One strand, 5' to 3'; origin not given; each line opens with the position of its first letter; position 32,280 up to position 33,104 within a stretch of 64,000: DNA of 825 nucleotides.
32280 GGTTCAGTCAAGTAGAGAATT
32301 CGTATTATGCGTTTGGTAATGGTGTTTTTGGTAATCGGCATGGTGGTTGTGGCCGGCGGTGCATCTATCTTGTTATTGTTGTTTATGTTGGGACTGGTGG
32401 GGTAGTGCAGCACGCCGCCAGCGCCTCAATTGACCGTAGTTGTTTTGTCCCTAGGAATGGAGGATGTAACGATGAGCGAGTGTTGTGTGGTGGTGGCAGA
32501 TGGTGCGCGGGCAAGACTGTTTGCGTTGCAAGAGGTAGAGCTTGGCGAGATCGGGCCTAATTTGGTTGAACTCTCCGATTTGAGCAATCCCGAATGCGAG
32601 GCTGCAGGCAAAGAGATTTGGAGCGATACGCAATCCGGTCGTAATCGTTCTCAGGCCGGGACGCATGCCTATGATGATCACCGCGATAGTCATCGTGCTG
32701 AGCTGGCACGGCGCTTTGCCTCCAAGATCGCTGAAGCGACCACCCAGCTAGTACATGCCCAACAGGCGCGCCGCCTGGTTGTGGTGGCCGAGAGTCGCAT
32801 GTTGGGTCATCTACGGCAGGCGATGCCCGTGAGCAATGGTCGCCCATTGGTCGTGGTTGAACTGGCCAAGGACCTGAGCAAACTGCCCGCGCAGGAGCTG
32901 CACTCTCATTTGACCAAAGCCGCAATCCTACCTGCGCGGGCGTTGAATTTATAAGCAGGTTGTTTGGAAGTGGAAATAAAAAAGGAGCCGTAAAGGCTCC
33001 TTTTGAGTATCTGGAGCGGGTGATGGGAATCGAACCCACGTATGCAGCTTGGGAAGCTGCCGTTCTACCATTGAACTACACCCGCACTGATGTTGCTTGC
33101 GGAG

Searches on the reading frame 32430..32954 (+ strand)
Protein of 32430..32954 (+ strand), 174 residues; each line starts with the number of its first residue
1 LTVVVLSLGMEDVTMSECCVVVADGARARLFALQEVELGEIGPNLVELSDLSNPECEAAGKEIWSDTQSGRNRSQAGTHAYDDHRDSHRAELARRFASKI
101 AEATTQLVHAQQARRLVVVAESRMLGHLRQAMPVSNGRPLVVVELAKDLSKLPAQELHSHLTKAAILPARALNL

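Call 16: search_protein_families(library=pfam, proteins=[window:32430-32954:+], max_evalue=0.0001)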
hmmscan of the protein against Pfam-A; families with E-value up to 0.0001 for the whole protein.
window:32430-32954:+ (174 aa): 4 families
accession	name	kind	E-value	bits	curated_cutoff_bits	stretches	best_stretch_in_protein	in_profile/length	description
PF10116.14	Host_attach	-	3.1e-35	122.2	26.7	1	19-161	1-138/138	Protein required for attachment to host cells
PF18856.6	baeRF_family12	-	9.3e-21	75.3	27.7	1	19-161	3-138/138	Bacterial archaeo-eukaryotic release factor family 12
PF18854.6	baeRF_family10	-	5e-08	33.8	27.1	1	17-135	15-114/143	Bacterial archaeo-eukaryotic release factor family 10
PF18845.6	baeRF_family3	-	6e-06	27.2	31.5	1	71-164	47-128/168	Bacterial archaeo-eukaryotic release factor family 3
